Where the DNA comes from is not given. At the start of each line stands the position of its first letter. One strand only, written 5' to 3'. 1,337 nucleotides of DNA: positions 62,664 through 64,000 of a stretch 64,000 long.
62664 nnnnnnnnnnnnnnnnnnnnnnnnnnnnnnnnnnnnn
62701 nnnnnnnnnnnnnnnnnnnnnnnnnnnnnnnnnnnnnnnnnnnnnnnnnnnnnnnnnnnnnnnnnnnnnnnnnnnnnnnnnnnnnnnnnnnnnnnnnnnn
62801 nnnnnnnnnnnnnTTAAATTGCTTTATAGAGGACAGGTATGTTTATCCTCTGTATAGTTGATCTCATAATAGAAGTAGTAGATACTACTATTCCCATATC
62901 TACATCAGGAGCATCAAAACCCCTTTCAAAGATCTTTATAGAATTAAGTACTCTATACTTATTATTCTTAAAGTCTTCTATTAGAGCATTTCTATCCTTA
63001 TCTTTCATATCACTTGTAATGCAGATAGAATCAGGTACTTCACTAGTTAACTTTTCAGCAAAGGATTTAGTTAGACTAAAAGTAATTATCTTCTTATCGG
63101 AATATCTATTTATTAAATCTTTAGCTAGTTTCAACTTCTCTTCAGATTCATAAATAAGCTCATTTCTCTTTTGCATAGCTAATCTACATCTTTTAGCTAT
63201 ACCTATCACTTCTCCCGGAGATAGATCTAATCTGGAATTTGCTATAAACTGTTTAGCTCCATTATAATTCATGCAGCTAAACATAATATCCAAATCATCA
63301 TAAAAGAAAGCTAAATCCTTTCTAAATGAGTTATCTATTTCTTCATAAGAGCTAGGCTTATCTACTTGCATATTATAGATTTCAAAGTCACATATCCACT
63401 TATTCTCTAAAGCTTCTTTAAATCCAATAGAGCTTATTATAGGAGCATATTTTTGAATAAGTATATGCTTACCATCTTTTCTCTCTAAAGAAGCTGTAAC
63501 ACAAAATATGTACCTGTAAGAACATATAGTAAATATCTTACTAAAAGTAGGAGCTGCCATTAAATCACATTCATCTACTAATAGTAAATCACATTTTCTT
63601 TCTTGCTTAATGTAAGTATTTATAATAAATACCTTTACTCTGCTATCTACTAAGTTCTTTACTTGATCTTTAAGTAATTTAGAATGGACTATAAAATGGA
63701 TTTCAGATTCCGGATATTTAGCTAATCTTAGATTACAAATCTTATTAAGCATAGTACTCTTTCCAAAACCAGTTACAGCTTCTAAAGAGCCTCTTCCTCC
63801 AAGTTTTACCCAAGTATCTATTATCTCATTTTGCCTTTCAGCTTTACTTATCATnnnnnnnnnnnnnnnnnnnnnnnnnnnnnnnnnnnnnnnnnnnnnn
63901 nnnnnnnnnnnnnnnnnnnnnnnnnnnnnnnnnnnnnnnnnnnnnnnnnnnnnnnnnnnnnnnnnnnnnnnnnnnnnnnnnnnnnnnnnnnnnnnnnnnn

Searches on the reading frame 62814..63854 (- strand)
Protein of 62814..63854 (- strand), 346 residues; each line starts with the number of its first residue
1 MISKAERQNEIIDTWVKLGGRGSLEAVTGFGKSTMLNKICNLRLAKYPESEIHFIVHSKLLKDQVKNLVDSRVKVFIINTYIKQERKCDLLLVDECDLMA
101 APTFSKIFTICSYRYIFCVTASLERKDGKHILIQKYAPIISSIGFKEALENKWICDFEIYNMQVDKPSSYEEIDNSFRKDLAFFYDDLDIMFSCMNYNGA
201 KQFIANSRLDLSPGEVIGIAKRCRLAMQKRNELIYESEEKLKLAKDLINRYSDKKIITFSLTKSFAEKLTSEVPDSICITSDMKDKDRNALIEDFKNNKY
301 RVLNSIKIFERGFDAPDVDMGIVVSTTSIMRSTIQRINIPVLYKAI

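Call 64: search_protein_families(library=pfam, proteins=[window:62814-63854:-], max_evalue=0.01)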
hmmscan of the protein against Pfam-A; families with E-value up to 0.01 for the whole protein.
window:62814-63854:- (346 aa): 3 families
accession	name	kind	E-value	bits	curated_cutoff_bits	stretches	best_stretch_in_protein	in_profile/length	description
PF00271.37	Helicase_C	-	3.6e-14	53.4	23.5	1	239-337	1-103/110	Helicase conserved C-terminal domain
PF04851.21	ResIII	-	4e-08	33.8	22.5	1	7-70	7-74/164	Type III restriction enzyme, res subunit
PF00308.24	Bac_DnaA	-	0.00021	22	23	1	28-100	43-110/162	Bacterial DnaA ATPAse domain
